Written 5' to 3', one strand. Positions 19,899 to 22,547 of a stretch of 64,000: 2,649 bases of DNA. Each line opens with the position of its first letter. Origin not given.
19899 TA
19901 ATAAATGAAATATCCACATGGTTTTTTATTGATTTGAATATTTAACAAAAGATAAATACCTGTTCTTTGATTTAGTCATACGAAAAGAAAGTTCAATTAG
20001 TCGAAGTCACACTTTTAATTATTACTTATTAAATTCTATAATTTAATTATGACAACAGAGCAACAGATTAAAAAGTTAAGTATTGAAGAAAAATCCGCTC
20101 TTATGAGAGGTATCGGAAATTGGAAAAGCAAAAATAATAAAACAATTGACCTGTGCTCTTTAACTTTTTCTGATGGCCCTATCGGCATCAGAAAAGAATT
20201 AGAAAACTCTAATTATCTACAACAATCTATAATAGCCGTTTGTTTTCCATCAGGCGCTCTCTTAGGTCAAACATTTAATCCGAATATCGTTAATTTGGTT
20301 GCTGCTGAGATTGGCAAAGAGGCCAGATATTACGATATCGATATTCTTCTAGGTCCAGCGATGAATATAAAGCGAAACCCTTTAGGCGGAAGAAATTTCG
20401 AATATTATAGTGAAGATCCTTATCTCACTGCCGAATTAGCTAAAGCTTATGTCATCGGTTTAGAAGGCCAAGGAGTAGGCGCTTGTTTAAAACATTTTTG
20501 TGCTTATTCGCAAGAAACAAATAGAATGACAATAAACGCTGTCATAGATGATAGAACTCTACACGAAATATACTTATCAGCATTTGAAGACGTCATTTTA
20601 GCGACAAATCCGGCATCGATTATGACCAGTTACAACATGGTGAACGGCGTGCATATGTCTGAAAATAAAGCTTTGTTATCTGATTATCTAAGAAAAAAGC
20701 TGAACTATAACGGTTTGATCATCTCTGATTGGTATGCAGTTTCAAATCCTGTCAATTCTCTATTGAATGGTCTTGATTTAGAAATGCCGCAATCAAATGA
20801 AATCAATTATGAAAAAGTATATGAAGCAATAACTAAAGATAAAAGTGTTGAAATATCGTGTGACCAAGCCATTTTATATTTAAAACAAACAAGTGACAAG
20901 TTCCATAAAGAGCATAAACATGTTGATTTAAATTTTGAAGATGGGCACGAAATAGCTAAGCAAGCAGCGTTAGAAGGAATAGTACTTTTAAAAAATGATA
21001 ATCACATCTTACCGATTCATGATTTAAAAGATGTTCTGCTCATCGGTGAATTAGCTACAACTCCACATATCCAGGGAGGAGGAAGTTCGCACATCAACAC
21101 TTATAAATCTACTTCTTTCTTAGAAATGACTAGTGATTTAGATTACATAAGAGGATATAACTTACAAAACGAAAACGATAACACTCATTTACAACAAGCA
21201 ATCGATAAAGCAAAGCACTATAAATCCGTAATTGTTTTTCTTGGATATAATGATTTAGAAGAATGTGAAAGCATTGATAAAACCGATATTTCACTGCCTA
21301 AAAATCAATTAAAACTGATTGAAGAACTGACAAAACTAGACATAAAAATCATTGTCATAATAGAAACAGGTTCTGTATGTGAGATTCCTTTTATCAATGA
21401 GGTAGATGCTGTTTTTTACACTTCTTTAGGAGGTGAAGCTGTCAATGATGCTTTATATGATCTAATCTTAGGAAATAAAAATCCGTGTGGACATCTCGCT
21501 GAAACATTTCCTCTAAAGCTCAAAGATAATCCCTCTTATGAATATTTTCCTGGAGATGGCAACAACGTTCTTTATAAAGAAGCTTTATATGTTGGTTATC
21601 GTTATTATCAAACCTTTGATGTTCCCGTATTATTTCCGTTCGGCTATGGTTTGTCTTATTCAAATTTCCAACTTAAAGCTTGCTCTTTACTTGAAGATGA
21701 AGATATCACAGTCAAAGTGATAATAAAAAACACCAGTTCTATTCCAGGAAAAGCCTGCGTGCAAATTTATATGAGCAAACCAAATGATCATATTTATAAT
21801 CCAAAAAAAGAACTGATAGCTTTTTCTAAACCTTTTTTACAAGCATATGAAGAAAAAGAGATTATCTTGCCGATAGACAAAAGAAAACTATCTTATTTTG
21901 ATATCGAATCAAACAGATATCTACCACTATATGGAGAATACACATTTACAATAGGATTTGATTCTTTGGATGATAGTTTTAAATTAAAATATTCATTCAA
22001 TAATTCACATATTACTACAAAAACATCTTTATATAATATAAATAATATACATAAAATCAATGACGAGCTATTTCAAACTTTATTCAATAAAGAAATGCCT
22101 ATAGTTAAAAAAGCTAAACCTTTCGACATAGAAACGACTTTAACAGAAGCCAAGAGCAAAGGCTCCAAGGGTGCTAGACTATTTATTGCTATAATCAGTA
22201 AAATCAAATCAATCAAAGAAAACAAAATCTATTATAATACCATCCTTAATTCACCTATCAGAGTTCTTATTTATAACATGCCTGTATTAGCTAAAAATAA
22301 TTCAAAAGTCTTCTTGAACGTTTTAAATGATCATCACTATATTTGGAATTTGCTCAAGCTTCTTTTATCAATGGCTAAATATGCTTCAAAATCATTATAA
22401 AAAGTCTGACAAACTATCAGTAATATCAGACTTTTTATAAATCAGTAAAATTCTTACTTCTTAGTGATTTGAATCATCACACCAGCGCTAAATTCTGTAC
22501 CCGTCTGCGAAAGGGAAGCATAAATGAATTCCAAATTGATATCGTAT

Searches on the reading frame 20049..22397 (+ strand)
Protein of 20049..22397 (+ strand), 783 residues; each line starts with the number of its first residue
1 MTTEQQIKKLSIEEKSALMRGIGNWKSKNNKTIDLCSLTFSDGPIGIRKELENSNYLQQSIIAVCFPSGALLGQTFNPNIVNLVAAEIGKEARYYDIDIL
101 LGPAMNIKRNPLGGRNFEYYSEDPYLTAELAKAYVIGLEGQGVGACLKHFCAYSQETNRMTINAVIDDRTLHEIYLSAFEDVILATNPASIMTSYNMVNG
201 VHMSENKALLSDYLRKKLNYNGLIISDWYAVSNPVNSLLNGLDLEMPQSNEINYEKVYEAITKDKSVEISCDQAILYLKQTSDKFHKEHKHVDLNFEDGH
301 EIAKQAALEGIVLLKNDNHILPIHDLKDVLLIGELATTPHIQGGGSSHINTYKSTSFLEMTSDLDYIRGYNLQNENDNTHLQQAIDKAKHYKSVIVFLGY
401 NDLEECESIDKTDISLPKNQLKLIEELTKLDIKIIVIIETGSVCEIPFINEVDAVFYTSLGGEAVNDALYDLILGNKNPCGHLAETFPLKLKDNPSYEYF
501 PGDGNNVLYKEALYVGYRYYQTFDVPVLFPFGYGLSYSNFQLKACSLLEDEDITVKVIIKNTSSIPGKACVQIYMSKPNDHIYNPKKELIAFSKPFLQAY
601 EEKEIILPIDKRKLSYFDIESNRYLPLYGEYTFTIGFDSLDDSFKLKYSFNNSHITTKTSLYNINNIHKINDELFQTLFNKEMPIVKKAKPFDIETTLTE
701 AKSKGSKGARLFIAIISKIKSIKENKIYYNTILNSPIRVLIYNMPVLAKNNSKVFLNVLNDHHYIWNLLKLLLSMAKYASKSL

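Call 6: search_protein_families(library=pfam, proteins=[window:20049-22397:+], max_evalue=0.01)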
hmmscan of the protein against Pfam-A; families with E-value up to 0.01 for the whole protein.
window:20049-22397:+ (783 aa): 3 families
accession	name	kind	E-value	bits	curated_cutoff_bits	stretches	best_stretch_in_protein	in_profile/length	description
PF01915.27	Glyco_hydro_3_C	-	2.7e-38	132.4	31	1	311-537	1-200/200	Glycosyl hydrolase family 3 C-terminal domain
PF00933.27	Glyco_hydro_3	-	1.1e-34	120.7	27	1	64-265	83-300/316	Glycosyl hydrolase family 3 N terminal domain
PF14310.12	Fn3-like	-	2e-12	47.5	25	1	571-639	3-71/71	Fibronectin type III-like domain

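Call 7: search_protein_families(library=ncbifam, proteins=[window:20049-22397:+], max_evalue=0.01)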
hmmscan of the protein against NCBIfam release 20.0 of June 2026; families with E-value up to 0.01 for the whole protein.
window:20049-22397:+ (783 aa): 8 families
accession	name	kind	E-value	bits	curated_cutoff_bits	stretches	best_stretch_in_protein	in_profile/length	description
NF041610.1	alph_arabinopyran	equivalog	3.3e-170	567.8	1300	1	9-652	2-655/738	exo-alpha-(1->6)-L-arabinopyranosidase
NF052330.1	BetGlucosiCelf0468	equivalog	9.7e-97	325.1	1300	2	7-356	3-366/817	beta-d-glucosidase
NF041776.1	xylosidase_Xyl3A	equivalog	1e-61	209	1250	2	409-645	614-842/846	xylan 1,4-beta-xylosidase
NF052329.1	XyloArabinsidase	equivalog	4e-59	200.4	1050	1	63-643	108-723/750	beta-xylosidase/alpha-l-arabinosidase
NF011678.0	PRK15098.1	equivalog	7.1e-56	190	666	2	377-640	488-755/765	beta-glucosidase BglX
NF041579.1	betaxyl_Flavo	equivalog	6.9e-54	183.2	1350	2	279-645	330-709/716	beta-xylosidase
NF052331.1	Bet13-16Glucosase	equivalog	7.4e-39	133.5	1330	2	63-232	93-268/750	exo-beta-d-1,3/1,6-glucosidase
NF003740.0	PRK05337.1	equivalog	1.1e-10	41.2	207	1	88-227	107-250/340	beta-N-acetylhexosaminidase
